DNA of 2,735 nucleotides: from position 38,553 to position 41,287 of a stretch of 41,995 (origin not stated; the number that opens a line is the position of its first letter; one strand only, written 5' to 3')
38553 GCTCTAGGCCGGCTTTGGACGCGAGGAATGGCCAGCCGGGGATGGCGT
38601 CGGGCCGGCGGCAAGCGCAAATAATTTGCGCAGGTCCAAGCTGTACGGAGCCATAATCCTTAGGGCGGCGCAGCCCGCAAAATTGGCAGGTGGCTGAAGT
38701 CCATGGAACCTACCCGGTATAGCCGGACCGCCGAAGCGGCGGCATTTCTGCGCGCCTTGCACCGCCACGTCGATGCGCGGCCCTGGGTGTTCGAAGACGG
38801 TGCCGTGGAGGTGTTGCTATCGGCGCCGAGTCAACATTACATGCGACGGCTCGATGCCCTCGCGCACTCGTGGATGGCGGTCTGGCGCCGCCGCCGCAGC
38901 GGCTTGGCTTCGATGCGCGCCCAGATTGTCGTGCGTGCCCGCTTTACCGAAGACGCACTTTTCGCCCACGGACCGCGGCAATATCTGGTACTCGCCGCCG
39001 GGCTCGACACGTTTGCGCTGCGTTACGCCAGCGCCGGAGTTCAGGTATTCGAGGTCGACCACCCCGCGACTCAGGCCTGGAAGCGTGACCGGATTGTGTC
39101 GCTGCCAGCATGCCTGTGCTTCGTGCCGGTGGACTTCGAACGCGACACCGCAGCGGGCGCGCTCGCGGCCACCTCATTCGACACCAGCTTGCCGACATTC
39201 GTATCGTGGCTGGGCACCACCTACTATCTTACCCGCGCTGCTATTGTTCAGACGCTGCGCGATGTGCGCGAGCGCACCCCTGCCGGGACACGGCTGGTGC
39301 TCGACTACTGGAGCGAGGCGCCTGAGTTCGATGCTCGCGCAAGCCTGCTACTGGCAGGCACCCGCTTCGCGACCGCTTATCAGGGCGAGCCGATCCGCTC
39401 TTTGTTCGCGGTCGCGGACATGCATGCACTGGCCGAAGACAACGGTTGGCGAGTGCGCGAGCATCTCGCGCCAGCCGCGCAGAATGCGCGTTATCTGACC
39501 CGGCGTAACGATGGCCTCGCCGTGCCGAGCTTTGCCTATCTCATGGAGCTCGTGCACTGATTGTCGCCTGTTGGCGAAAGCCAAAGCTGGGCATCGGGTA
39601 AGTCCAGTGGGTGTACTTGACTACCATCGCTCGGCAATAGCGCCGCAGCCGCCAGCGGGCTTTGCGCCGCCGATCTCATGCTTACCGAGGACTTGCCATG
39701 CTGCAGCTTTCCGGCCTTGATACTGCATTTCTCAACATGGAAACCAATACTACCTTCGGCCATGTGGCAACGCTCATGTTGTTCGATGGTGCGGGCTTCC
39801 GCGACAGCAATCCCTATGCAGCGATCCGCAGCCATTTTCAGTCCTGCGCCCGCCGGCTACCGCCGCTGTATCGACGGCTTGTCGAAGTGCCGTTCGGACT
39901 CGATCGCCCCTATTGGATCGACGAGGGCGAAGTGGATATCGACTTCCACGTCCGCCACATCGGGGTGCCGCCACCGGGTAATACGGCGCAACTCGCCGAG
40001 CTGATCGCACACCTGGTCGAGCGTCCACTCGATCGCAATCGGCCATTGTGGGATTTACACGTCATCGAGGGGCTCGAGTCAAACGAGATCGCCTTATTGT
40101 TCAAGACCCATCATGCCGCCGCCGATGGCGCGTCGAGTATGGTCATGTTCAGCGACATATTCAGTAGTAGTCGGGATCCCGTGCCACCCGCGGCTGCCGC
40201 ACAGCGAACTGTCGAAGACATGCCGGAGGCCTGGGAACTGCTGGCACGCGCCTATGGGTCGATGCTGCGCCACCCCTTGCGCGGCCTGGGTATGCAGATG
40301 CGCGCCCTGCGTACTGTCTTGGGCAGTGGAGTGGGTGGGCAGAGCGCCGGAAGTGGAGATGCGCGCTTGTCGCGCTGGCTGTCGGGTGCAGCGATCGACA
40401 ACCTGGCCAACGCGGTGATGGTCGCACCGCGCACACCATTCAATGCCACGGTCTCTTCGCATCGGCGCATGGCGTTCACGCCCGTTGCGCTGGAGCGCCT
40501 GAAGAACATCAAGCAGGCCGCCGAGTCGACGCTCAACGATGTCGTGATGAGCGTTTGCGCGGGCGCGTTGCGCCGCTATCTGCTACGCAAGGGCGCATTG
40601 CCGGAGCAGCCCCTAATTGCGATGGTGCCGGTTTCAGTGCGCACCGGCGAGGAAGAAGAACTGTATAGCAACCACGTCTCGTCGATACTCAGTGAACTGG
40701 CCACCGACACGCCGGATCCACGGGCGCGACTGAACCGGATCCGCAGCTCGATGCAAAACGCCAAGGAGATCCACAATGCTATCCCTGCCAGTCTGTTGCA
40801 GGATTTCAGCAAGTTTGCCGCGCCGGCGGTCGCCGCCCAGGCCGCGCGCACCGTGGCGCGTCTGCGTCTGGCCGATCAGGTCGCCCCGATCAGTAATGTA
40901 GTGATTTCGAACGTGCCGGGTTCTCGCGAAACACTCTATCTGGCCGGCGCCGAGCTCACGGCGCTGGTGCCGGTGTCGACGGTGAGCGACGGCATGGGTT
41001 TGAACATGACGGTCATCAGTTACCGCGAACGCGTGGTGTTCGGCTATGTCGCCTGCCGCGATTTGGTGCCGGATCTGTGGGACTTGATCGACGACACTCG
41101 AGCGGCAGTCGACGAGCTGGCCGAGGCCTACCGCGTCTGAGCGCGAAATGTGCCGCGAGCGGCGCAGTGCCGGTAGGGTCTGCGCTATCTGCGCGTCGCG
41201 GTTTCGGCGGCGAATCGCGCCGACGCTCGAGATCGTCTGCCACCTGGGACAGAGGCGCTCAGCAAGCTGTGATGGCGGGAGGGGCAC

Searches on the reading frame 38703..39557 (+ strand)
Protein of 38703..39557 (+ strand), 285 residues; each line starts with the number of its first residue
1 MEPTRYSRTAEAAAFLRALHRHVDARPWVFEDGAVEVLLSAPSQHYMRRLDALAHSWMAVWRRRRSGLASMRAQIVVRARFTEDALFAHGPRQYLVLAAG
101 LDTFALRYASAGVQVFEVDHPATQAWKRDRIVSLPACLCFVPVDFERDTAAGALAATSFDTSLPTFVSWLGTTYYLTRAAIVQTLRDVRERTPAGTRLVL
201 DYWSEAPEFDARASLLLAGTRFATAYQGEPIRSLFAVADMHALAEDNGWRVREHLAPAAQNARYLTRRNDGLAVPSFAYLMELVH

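Call 69: search_protein_families(library=pfam, proteins=[window:38703-39557:+], max_evalue=0.00001)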
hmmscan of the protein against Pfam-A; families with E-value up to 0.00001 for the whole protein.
window:38703-39557:+ (285 aa): 1 family
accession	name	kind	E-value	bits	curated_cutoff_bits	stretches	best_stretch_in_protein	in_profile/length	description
PF04072.20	LCM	-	8.7e-37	127.3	22.3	1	10-188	1-186/187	Leucine carboxyl methyltransferase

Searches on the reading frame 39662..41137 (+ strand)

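Call 69: search_protein_families(library=pfam, proteins=[window:39662-41137:+], max_evalue=0.00001)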
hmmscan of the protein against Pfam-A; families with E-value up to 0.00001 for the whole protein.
window:39662-41137:+ (492 aa): 3 families
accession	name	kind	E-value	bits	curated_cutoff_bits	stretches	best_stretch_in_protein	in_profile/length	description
PF03007.21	WS_DGAT_cat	-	3.2e-64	217.7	23.6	1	16-295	1-263/263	Wax ester synthase/diacylglycerol acyltransferase catalytic domain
PF06974.18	WS_DGAT_C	-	8e-35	120.5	20.7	1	336-486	2-144/145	WS/DGAT C-terminal domain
PF00668.25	Condensation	-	4.8e-06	26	30.6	0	113-168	101-156/456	Condensation domain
